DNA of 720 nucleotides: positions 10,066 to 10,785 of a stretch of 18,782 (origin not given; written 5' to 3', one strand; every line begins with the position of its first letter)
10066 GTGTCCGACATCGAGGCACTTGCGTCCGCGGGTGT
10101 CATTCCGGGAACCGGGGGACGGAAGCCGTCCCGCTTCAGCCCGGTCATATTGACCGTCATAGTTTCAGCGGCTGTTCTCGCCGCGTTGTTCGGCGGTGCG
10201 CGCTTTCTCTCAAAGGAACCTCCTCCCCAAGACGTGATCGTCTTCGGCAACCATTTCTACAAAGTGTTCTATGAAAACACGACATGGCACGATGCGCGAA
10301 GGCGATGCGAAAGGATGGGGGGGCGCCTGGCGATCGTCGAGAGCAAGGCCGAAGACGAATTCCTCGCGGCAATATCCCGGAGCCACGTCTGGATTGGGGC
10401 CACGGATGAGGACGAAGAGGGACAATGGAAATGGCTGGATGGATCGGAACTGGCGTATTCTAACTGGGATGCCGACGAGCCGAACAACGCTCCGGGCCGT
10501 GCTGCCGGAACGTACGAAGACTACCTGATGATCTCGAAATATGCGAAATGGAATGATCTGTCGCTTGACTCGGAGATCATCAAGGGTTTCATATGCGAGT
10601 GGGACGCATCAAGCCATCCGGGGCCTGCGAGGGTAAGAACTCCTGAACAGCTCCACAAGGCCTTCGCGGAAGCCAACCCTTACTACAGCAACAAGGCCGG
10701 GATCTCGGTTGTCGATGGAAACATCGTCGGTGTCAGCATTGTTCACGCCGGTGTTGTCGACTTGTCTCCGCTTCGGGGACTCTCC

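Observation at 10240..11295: Kinase ectodomain is a canonical Ca2+/mannose-type C-type lectin domain (EPN + WND) followed by LRRs: a lectin receptor kinase in a bacterium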

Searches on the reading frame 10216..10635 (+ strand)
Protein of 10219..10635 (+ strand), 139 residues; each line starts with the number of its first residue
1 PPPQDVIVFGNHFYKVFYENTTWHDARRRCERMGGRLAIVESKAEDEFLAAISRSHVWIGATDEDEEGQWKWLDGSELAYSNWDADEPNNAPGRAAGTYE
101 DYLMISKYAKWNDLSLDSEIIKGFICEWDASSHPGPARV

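Call 7: search_solved_structures(query=window:10219-10635:+, show_alignments=5, max_evalue=0.001)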
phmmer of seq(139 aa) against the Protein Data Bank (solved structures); distinct sequences matched with E-value up to 0.001: 227 (the best 60 are shown).
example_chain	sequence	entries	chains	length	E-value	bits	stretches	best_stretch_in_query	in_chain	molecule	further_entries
7jpt_A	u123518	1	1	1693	1e-49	171.5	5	6-84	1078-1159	Lymphocyte antigen 75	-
7jpu_A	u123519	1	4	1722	1.2e-49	171.2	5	6-84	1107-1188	Lymphocyte antigen 75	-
7qsr_A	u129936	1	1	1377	9.6e-49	168.4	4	19-92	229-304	Secretory phospholipase A2 receptor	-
9wyt_J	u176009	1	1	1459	3.4e-46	160.1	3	22-88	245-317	yolk sac IgY receptor precursor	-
5xts_A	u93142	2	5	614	4.1e-26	94.9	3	21-127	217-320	Macrophage mannose receptor 1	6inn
5ao5_A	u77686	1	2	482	1e-23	87.1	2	9-115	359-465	C-TYPE MANNOSE RECEPTOR 2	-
5ao6_A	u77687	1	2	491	1e-23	87.1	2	9-115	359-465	C-TYPE MANNOSE RECEPTOR 2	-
5e4k_A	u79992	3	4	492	1.1e-23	87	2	9-115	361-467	C-type mannose receptor 2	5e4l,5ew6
8tm0_A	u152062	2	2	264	6e-20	74.9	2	1-79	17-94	NKG2-D type II integral membrane protein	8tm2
2ox9_A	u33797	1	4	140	5e-19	71.9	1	12-134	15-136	Collectin placenta 1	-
5xtw_A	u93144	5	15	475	4.5e-18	68.8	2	21-127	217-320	Macrophage mannose receptor 1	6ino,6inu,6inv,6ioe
6y0l_A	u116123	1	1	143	2.6e-17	66.3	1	14-134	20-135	Low affinity immunoglobulin epsilon Fc receptor membrane-bound form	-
2ox8_A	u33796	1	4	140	2.8e-17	66.2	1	13-131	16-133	Scavenger receptor with C-type lectin type I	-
6y0m_A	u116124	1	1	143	5.6e-17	65.2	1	14-134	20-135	Low affinity immunoglobulin epsilon Fc receptor membrane-bound form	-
9kpl_A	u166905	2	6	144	6.6e-17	65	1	10-126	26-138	C-type lectin domain-containing protein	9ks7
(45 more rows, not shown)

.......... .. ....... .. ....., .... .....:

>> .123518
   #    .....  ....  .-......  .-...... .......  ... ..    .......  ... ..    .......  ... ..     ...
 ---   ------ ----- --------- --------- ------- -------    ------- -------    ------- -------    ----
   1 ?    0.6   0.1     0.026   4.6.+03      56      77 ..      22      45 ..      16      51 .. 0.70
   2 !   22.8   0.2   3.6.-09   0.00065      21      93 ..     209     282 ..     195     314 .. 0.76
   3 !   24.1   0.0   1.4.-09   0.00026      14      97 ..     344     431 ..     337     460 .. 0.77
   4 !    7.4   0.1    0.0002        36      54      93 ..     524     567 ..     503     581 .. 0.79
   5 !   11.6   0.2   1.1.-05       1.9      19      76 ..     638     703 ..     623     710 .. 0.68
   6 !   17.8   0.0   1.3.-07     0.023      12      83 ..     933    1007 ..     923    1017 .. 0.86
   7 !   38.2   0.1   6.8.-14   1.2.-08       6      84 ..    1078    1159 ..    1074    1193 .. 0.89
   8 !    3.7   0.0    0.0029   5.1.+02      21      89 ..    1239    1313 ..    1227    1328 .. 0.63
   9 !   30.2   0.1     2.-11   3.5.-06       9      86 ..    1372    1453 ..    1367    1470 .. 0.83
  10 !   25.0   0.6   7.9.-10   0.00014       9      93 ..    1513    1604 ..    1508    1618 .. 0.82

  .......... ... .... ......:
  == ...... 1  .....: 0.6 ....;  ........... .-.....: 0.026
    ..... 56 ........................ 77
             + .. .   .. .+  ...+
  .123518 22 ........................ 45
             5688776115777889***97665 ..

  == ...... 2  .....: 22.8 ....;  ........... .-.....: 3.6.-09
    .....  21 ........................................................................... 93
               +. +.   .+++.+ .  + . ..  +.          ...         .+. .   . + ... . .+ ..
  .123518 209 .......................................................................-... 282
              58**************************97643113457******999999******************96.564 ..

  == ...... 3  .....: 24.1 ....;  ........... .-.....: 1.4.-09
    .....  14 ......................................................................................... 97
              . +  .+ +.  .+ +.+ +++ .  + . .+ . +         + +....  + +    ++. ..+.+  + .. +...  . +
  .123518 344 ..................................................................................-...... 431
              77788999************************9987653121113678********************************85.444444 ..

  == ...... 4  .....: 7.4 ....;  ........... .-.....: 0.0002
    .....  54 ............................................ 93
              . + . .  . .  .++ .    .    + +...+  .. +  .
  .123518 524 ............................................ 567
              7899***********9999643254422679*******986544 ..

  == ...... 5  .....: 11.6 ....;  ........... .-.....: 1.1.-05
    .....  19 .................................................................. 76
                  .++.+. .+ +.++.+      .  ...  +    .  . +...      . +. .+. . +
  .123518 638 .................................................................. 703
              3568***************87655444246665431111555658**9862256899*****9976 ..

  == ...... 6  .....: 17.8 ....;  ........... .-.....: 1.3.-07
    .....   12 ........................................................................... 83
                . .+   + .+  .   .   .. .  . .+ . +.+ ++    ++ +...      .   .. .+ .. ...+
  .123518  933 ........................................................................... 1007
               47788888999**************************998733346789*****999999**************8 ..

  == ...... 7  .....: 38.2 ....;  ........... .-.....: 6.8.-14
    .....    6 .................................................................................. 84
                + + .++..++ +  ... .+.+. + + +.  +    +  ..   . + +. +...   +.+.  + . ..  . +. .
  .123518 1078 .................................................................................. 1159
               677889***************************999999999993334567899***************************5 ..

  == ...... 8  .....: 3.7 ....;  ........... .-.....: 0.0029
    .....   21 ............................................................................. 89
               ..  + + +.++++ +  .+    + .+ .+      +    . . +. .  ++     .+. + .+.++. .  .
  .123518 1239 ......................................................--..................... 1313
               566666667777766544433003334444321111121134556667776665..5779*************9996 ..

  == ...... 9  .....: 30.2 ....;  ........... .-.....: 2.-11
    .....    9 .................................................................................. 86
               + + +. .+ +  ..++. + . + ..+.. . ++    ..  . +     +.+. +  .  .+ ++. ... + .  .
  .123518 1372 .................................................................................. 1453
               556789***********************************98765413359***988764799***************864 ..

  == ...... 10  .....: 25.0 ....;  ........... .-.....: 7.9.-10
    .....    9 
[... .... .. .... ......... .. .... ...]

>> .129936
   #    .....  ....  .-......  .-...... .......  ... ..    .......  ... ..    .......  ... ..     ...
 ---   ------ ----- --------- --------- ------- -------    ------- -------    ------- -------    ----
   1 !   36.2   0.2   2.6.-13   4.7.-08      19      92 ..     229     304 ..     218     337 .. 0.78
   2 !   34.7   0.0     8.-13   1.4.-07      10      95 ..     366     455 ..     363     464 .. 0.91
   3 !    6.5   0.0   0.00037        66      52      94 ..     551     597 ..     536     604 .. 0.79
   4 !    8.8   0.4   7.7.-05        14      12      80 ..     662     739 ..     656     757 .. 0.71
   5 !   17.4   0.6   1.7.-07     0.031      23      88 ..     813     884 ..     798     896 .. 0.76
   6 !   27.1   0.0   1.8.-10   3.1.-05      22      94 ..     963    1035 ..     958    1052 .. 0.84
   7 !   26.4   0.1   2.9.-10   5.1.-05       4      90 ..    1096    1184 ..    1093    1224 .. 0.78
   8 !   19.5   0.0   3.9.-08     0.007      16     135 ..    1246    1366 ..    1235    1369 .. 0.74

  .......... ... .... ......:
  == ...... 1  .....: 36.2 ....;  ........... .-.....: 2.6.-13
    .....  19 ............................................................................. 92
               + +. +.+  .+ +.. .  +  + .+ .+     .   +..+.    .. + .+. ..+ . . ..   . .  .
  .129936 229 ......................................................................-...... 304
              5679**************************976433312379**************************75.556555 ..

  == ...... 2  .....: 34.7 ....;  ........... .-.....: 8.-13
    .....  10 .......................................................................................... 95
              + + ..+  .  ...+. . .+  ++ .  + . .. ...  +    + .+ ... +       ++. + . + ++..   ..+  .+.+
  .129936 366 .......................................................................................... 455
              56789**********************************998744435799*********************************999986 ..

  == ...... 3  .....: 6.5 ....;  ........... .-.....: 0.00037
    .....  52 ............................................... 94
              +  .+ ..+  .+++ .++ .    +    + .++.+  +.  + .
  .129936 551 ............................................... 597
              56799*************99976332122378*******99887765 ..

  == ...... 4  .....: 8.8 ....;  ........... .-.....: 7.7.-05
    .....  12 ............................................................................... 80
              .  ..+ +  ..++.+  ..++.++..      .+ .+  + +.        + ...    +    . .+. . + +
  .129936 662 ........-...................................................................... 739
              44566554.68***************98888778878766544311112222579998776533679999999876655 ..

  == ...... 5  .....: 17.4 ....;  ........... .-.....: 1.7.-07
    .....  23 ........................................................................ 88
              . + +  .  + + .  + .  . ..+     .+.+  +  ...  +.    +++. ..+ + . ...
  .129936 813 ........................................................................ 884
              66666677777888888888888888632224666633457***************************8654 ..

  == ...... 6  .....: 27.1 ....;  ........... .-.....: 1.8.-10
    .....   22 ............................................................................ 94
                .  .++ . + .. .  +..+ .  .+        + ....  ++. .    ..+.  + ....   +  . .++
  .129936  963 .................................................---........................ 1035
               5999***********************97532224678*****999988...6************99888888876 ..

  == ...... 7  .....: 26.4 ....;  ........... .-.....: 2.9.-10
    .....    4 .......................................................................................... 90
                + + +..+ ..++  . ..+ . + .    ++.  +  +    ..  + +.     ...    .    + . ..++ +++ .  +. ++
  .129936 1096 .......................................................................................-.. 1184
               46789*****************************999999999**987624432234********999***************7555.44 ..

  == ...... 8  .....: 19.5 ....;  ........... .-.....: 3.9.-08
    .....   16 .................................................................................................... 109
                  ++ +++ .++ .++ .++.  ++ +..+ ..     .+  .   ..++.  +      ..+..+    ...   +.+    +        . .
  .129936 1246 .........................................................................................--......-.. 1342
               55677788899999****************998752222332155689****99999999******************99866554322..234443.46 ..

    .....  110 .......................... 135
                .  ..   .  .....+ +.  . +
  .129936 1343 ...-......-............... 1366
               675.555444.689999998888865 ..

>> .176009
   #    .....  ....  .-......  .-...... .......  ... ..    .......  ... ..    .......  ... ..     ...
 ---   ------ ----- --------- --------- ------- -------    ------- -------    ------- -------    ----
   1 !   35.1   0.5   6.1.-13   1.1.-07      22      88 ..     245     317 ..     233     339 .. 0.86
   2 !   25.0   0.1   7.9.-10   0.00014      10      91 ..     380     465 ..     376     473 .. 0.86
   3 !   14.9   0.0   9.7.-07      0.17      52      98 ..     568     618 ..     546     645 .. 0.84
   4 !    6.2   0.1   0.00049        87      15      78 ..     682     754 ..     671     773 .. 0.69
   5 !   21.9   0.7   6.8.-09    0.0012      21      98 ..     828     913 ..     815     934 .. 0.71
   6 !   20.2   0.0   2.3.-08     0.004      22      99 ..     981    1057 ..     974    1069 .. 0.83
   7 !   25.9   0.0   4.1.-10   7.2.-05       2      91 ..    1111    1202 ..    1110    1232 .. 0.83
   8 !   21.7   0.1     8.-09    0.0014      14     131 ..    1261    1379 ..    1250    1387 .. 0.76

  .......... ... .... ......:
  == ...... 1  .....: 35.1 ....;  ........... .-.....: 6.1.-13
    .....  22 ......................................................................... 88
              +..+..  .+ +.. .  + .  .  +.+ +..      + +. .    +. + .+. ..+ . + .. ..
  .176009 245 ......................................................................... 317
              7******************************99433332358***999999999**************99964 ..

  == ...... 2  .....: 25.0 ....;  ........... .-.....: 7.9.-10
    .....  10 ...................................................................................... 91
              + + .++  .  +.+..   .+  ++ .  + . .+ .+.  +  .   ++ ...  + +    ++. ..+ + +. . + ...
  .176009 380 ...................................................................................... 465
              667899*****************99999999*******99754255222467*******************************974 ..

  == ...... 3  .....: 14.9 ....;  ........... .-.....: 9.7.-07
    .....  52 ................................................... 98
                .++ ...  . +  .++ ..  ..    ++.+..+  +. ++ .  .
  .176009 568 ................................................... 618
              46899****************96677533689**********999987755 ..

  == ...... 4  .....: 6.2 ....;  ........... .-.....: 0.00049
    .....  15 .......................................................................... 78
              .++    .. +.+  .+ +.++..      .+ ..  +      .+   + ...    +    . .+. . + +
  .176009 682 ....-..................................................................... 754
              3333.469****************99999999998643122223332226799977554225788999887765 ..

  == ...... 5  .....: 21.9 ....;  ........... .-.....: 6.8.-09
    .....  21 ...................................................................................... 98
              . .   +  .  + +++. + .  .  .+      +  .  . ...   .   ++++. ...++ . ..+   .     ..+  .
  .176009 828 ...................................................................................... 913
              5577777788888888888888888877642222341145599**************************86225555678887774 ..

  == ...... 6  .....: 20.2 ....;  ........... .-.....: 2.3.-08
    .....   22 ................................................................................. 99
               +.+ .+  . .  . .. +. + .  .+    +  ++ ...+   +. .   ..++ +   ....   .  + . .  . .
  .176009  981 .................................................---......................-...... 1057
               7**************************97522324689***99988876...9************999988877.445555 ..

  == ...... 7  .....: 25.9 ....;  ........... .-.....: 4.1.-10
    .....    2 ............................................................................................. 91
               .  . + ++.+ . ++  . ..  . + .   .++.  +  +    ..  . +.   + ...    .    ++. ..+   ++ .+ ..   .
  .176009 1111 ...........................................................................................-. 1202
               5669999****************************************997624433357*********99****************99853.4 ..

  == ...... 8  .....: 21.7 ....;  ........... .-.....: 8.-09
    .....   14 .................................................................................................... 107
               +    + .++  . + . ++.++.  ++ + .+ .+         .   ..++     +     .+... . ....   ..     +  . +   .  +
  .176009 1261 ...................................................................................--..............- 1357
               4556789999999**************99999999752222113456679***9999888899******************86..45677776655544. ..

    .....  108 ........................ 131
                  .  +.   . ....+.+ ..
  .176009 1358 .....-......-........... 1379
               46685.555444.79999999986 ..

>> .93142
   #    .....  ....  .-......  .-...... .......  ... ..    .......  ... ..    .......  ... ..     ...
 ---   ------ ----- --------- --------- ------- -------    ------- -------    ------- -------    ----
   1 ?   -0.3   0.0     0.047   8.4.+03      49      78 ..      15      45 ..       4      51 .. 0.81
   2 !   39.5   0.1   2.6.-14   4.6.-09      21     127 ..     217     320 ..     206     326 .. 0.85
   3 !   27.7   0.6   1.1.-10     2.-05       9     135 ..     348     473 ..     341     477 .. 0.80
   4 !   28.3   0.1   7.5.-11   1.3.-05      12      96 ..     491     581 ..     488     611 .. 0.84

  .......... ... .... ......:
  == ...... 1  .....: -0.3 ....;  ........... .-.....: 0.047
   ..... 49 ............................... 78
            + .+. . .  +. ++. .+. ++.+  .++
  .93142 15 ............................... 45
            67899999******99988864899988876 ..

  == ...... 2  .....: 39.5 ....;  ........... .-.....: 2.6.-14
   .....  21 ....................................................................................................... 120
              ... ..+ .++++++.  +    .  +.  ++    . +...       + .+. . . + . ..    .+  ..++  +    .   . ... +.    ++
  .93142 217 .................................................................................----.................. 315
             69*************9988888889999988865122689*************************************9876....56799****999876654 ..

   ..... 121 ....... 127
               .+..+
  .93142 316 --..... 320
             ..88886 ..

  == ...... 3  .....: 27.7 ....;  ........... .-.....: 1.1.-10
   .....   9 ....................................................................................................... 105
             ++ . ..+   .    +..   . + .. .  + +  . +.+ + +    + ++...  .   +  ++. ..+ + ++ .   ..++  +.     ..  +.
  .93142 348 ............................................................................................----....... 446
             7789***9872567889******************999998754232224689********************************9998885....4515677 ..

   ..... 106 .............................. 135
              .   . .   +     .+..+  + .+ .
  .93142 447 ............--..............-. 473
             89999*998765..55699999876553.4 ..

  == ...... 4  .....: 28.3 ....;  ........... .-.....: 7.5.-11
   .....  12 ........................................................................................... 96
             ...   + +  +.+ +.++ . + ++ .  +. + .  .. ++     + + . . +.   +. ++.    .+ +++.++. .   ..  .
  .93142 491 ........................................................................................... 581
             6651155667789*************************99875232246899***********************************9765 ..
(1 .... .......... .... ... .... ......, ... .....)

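Call 23: search_protein_representatives(protein=window:10231-10623:+)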
Query: 131 residues. Proteins with E-value up to 0.001 (for the whole library): 32228; up to 1e-10: 7967; up to 1e-30: 624. The best 150 are listed.
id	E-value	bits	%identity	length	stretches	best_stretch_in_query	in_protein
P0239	3.6e-147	500.3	34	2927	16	17-126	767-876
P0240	3.2e-137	468.0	32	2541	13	16-123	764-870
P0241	4.0e-126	432.0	34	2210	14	16-126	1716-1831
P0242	1.4e-123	423.8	34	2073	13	17-123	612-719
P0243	8.0e-123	421.3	33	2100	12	17-126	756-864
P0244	3.3e-117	403.1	31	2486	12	5-124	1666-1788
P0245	4.0e-117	402.8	32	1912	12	13-124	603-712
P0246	1.3e-111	385.0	31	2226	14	9-123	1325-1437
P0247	2.4e-109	377.6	32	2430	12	18-126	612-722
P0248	3.1e-108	374.0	33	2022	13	10-123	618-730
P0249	2.3e-106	368.0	33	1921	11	8-123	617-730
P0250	3.0e-105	364.4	32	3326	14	12-123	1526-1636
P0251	4.0e-105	364.0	37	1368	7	2-127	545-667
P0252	2.3e-103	358.2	32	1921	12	6-110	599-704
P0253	1.2e-102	356.0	32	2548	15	4-127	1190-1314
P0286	1.3e-77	274.7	42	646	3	3-126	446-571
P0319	4.8e-67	240.5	44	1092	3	1-125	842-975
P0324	1.5e-65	235.7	45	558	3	1-130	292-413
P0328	2.8e-64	231.6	39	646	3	3-127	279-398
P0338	4.7e-61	221.1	40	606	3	4-127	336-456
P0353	2.6e-57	209.0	43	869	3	5-130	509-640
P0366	9.4e-55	200.7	37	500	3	4-127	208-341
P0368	1.4e-54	200.1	46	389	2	4-125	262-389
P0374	5.8e-53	194.9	40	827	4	7-125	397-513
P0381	5.7e-52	191.6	44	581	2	5-130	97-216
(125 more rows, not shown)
